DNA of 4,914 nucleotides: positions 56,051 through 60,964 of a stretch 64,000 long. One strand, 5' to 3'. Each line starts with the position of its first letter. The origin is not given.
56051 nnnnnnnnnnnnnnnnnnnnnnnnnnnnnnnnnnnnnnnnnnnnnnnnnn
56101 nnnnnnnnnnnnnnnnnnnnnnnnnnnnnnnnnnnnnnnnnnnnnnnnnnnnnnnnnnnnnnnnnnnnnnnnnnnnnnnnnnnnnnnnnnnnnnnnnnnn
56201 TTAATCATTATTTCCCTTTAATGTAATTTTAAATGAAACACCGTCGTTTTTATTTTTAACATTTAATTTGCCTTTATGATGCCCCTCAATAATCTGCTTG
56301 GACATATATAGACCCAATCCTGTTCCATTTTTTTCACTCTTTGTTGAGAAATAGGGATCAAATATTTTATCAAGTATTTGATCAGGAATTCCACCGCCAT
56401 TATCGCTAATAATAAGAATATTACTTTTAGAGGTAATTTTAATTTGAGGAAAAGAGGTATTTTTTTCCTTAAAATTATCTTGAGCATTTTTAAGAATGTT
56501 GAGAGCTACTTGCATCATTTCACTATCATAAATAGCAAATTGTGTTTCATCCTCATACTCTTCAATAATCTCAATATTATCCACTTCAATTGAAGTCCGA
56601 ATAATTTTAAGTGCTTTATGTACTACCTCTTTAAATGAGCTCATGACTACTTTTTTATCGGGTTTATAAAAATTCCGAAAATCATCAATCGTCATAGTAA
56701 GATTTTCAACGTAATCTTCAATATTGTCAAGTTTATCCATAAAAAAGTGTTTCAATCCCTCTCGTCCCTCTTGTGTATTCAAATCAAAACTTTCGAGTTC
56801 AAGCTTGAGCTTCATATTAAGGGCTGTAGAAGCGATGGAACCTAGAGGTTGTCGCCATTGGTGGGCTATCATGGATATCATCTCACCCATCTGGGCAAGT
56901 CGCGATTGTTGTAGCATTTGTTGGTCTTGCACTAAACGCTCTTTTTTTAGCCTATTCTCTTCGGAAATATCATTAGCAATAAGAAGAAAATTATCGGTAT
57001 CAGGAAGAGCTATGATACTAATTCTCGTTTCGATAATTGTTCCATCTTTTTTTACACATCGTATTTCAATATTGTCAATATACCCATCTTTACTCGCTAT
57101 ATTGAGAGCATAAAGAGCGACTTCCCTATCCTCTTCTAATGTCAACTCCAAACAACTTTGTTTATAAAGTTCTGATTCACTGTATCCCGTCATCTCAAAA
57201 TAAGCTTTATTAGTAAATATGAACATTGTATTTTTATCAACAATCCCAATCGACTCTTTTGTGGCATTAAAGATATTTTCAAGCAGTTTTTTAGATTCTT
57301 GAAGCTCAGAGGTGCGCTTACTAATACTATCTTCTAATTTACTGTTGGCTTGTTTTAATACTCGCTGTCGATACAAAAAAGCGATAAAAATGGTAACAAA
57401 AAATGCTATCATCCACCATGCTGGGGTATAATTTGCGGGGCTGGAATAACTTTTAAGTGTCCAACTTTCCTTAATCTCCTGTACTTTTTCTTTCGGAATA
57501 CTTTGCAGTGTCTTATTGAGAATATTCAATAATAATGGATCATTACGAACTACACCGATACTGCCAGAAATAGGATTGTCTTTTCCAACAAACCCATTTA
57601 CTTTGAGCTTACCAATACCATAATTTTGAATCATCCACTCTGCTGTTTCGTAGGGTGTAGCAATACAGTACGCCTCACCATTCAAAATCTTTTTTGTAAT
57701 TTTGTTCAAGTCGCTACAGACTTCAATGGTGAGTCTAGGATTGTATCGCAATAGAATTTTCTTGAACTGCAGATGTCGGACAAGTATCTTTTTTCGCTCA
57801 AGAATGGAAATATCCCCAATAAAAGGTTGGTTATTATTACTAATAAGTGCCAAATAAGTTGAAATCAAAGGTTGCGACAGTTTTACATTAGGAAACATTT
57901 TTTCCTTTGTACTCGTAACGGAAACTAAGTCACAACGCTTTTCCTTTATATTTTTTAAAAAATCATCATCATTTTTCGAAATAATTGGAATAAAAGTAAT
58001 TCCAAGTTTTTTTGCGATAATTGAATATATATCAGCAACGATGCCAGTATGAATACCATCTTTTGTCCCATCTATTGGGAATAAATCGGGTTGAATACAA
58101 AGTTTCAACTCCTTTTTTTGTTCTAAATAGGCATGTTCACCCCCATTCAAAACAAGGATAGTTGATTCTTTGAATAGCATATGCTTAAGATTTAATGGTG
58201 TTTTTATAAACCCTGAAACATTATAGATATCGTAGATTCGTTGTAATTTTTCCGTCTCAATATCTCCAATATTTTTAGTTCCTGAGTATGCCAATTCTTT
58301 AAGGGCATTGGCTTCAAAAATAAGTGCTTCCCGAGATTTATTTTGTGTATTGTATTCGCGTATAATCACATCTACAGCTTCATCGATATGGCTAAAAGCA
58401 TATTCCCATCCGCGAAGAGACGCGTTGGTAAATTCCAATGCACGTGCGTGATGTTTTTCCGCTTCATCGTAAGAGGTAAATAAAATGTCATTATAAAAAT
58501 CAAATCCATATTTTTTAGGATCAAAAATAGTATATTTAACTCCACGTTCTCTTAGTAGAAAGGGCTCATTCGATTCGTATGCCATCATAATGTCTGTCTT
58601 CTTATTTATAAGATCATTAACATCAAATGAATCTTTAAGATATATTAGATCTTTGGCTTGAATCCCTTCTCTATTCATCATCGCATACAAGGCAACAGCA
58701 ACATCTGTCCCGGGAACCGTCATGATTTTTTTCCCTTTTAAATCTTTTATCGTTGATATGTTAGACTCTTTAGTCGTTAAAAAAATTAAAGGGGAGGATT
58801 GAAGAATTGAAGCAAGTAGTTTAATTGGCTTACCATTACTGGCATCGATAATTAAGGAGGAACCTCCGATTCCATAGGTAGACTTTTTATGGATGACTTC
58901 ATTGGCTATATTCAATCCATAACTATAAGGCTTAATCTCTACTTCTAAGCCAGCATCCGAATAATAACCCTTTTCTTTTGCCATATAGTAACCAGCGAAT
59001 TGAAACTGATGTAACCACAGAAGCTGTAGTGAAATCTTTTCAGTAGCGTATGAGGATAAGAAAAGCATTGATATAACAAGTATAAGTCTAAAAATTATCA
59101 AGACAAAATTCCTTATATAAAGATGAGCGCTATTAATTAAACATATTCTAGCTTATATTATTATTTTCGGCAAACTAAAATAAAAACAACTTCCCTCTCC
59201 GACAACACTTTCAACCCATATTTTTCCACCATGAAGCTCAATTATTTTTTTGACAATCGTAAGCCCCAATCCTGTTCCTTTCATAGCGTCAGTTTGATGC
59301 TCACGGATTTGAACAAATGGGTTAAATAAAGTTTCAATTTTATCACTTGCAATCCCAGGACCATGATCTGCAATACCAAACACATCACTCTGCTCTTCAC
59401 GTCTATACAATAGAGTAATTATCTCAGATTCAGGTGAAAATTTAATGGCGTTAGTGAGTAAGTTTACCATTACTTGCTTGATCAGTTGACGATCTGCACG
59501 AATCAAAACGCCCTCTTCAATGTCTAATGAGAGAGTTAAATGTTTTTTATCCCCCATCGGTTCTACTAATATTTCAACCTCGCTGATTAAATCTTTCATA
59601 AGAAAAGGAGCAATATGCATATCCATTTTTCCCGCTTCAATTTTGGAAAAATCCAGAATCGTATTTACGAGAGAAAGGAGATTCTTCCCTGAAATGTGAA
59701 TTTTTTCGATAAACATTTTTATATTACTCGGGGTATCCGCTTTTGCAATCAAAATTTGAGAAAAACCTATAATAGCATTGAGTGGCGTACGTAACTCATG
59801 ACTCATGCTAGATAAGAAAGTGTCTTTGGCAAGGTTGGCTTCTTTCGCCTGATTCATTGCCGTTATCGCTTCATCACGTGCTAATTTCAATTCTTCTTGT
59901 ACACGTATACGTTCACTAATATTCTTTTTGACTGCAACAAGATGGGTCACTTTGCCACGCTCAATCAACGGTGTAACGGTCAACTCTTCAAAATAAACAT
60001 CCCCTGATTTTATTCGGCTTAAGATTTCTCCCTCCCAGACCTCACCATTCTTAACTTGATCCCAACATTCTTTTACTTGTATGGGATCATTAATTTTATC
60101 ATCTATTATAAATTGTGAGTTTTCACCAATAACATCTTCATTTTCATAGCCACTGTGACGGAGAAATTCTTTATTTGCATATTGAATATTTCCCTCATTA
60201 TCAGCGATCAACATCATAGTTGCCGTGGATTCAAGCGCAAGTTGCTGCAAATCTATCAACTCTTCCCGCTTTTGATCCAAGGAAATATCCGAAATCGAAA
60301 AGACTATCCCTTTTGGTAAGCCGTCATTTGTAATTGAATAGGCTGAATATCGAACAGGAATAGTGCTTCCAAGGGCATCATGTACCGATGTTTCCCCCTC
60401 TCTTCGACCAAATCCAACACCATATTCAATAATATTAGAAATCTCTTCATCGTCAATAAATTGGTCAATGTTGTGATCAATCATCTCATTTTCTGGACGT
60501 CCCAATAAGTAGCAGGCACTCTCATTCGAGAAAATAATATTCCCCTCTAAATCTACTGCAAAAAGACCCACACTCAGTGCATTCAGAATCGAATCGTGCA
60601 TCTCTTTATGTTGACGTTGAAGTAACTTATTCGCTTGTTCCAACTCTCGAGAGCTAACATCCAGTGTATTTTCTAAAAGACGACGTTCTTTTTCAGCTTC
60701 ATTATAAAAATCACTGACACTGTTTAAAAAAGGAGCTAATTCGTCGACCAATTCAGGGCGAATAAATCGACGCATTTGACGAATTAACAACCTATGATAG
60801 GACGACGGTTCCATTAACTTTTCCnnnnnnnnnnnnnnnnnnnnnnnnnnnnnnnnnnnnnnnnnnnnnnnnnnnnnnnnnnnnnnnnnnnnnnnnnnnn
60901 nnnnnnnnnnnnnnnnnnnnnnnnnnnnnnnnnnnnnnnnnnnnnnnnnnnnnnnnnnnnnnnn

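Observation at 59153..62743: HDOD-FIST-kinase operon: a candidate NosP/NahK-type nitric-oxide or haem sensing system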

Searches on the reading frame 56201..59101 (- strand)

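Call 3: search_protein_families(library=pfam, proteins=[window:56201-59101:-], max_evalue=0.01)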
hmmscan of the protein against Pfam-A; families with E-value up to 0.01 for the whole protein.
window:56201-59101:- (966 aa): 7 families
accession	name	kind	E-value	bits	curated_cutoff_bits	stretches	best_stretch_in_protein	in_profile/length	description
PF09084.16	NMT1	-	1.9e-44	152.6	20.5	1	32-242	1-216/216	NMT1/THI5 like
PF02518.31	HATPase_c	-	1.3e-17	64.6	26.4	1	861-962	5-108/111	Histidine kinase-, DNA gyrase B-, and HSP90-like ATPase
PF00497.25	SBP_bac_3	-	1.1e-09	38.6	26.4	1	332-548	1-130/132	Bacterial extracellular solute-binding proteins, family 3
PF13426.13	PAS_9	-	2.5e-08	34.5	27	1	616-714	2-103/103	PAS domain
PF08447.18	PAS_3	-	9.3e-08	32.7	25.6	1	628-701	2-77/89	PAS fold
PF00989.32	PAS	-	2e-06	28.2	22.6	1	607-702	3-99/113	PAS fold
PF14715.11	FixP_N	-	0.0078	16.3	24.9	0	557-577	17-37/48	N-terminal domain of cytochrome oxidase-cbb3, FixP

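Call 4: search_protein_families(library=ncbifam, proteins=[window:56201-59101:-], max_evalue=0.01)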
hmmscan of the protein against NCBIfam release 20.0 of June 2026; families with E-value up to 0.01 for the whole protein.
window:56201-59101:- (966 aa): 70 families (the best 25 are shown)
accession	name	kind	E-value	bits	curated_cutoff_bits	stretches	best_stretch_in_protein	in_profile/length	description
NF008468.0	PRK11360.1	equivalog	3.6e-42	144.5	646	1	591-964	254-609/616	two-component system sensor histidine kinase AtoS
NF052574.1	HisKinEspCMyxo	equivalog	2.3e-30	105.4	1200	1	624-961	307-635/785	serine histidine kinase EspC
NF047497.1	HK_LIC_12097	equivalog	1.8e-27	96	500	1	598-961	4-364/367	LIC_12097 family sensor histidine kinase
NF038348.1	T2SS_HK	subfamily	1.9e-24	86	450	1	804-961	414-571/574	histidine kinase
NF007688.0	PRK10364.1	equivalog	2.9e-23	82.3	479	1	717-961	219-449/460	two-component system sensor histidine kinase ZraS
NF041777.1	sens_FixL_Rhizob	equivalog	5.5e-21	74.8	850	1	599-961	117-479/485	sensor protein FixL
NF047874.1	MASE3_PAS_HK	subfamily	3.4e-20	72.4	560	1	582-962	239-624/655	MASE3 domain-containing sensor histidine kinase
NF040750.1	tetrathio_HK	equivalog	3.5e-20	72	750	1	719-952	318-542/555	tetrathionate respiration histidine kinase TtrS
NF046044.1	PnpS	equivalog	1.6e-19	70.2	400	2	820-961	244-389/390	two-component system histidine kinase PnpS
NF008293.1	PRK11073.1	equivalog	1.9e-19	70.1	240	1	604-959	6-343/349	nitrogen regulation protein NR(II)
NF052573.1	HisKinEspAMyxo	equivalog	1.6e-18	66.1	1400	1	601-962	251-610/755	serine histidine kinase EspA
NF008312.0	PRK11100.1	equivalog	2.1e-17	63.1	356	1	822-962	330-473/477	two-component system sensor histidine kinase CreC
NF006800.0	PRK09303.1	equivalog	3.8e-17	62.3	342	1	720-961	132-375/383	histidine kinase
NF053867.1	SprKinKinDBac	equivalog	6.5e-17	61.2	775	1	795-961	328-495/500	sporulation kinase KinD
NF046020.1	HisKinCckABruc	equivalog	3.3e-16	58.3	1000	2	883-960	626-704/868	cell cycle histidine kinase CckA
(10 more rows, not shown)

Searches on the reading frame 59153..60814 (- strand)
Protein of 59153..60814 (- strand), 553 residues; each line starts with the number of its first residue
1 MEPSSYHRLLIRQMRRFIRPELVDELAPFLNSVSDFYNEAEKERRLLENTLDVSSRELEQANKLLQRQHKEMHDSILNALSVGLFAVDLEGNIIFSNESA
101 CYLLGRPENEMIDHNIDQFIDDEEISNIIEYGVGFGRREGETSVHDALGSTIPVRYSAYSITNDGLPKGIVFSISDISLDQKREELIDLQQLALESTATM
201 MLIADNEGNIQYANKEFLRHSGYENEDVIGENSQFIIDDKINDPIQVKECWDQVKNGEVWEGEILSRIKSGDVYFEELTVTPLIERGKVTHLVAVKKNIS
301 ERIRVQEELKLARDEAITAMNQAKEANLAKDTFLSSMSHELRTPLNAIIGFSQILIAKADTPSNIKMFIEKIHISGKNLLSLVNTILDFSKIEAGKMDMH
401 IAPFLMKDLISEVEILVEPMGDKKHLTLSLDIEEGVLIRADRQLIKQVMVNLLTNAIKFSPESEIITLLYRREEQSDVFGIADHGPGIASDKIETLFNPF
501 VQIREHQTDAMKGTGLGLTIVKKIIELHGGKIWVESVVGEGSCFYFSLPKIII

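Call 3: search_protein_families(library=pfam, proteins=[window:59153-60814:-], max_evalue=0.01)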
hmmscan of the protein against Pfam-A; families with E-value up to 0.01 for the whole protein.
window:59153-60814:- (553 aa): 8 families
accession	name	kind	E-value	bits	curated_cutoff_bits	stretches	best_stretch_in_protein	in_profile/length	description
PF02518.31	HATPase_c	-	2.6e-26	92.7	26.4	1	441-550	2-109/111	Histidine kinase-, DNA gyrase B-, and HSP90-like ATPase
PF13426.13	PAS_9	-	5.4e-24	84.9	27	2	200-301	3-103/103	PAS domain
PF00512.31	HisKA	-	1.8e-19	70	26.9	1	329-395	1-66/66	His Kinase A (phospho-acceptor) domain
PF00989.32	PAS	-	1.8e-17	63.8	22.6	2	192-294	5-108/113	PAS fold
PF08448.16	PAS_4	-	3.8e-12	46.8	23.1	1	195-302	2-108/110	PAS fold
PF13188.13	PAS_8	-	2.6e-11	43.4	21.8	1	191-239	4-48/65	PAS domain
PF24820.1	Diguanyl_cycl_sensor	-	0.00082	19.7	28.1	0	77-122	2-47/109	Diguanylate cyclase-like sensor domain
PF08447.18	PAS_3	-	0.0013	19.4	25.6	0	212-295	3-88/89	PAS fold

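Call 4: search_protein_families(library=ncbifam, proteins=[window:59153-60814:-], max_evalue=0.01)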
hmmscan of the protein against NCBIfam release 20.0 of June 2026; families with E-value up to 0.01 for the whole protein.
window:59153-60814:- (553 aa): 89 families (the best 25 are shown)
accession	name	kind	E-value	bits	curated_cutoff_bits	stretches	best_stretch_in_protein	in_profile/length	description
NF046044.1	PnpS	equivalog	5.6e-67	226.4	400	2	322-549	162-390/390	two-component system histidine kinase PnpS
NF047874.1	MASE3_PAS_HK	subfamily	7.1e-65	220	560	2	200-550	277-625/655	MASE3 domain-containing sensor histidine kinase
TIGR02956.1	TMAO_torS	equivalog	8.6e-64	216.1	676.5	1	318-549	452-681/967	TMAO reductase system sensor histidine kinase/response regulator TorS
NF041947.1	LuxQ_Vibrio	equivalog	4.2e-58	197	1200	1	280-549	429-695/843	quorum-sensing autoinducer 2 sensor kinase/phosphatase LuxQ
TIGR02966.1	phoR_proteo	equivalog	3.8e-55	187.2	334.2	1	308-547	97-332/333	phosphate regulon sensor histidine kinase PhoR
NF038297.2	hybrid_HK_HrmK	equivalog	7.1e-54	183.5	725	1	315-549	219-456/607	hybrid histidine kinase/response regulator HrmK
NF008318.0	PRK11107.1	equivalog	2.7e-52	178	890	1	319-548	282-516/920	two-component sensor histidine kinase BarA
NF011874.0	PRK15347.1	equivalog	2.3e-49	168.2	852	1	318-549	386-613/921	two component system sensor kinase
NF041880.1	EPS_EpsF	equivalog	4.7e-48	163.9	900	1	204-549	160-492/492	response regulator EpsF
NF033092.0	HK_WalK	equivalog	1.1e-47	162.9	725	2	327-549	369-593/594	cell wall metabolism sensor histidine kinase WalK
NF008468.0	PRK11360.1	equivalog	1.1e-47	162.8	646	2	188-549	268-607/616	two-component system sensor histidine kinase AtoS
NF008302.0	PRK11091.1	equivalog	2.1e-47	161.8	838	1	189-549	156-504/779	aerobic respiration two-component sensor histidine kinase ArcB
NF041832.1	near_NosP_CTERM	subfamily_domain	4.2e-46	157.7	400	1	325-550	2-225/370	NahK/ErcS family hybrid sensor histidine kinase/response regulator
NF008099.0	PRK10841.1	equivalog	3.2e-44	151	920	1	298-549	445-689/949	two-component system sensor histidine kinase RcsC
NF047465.1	hybrid_HK_LvrA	exception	5.6e-43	147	1200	1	294-549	166-421/819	hybrid histidine kinase/response regulator LvrA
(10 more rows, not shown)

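Call 31: find_homologous_proteins(query=window:59153-60814:-, region=1-75, max_evalue=0.001)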
Query window:59153-60814:-, residues 1-75 (75 aa): 49 proteins with E <= 0.001 among 98 candidates.
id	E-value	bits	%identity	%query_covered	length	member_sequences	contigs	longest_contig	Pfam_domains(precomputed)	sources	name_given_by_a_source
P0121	2.2e-38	146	100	100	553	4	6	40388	PF13426.14,PF13188.14,PF08448.17,PF02518.32,PF00512.32,PF00989.32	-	-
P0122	3.5e-36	139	96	100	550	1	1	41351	PF13426.14,PF13188.14,PF08448.17,PF02518.32,PF00512.32,PF00989.32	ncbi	-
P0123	3.5e-36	139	96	100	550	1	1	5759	PF13426.14,PF13188.14,PF08448.17,PF02518.32,PF00512.32,PF00989.32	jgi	-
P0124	1.3e-35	138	95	100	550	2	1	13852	PF13426.14,PF13188.14,PF08448.17,PF02518.32,PF00512.32,PF00989.32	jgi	-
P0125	1.2e-27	112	79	93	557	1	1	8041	PF08447.19,PF13426.14,PF13188.14,PF08448.17,PF02518.32,PF00512.32,PF00989.32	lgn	-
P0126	1.3e-27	112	73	100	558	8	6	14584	PF08447.19,PF13426.14,PF13188.14,PF24820.2,PF08448.17,PF02518.32,PF00512.32,PF00989.32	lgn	-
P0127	1.6e-27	112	95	83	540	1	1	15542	PF13426.14,PF13188.14,PF08448.17,PF02518.32,PF00512.32,PF00989.32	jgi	jgi:PAS domain S-box-containing protein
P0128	1.0e-26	109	76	93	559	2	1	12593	PF08447.19,PF13426.14,PF13188.14,PF08448.17,PF02518.32,PF00512.32,PF00989.32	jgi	-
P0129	1.9e-26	109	76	93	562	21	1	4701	PF08447.19,PF13426.14,PF13188.14,PF08448.17,PF02518.32,PF00512.32,PF00989.32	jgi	-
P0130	3.9e-25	104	71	96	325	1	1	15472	PF02518.32,PF00512.32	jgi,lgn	jgi:signal transduction histidine kinase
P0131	8.3e-25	103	69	100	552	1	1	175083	PF08447.19,PF13426.14,PF13188.14,PF24820.2,PF08448.17,PF02518.32,PF00512.32,PF00989.32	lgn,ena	-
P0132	8.7e-25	103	68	100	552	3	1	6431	PF13426.14,PF13188.14,PF08448.17,PF02518.32,PF00512.32,PF00989.32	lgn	-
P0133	8.8e-25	103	73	93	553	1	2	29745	PF08447.19,PF13426.14,PF13188.14,PF24820.2,PF08448.17,PF02518.32,PF00512.32,PF00989.32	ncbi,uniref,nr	ncbi:PAS domain-containing sensor histidine kinase [Sulfuricurvum sp.]|uniref:sensor histidine kinas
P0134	1.8e-24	102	68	100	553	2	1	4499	PF08447.19,PF13426.14,PF13188.14,PF24820.2,PF08448.17,PF02518.32,PF00512.32,PF00989.32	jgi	jgi:PAS domain S-box-containing protein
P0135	1.8e-24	102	68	100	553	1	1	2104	PF08447.19,PF13426.14,PF13188.14,PF24820.2,PF08448.17,PF02518.32,PF00512.32,PF00989.32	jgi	jgi:PAS domain S-box-containing protein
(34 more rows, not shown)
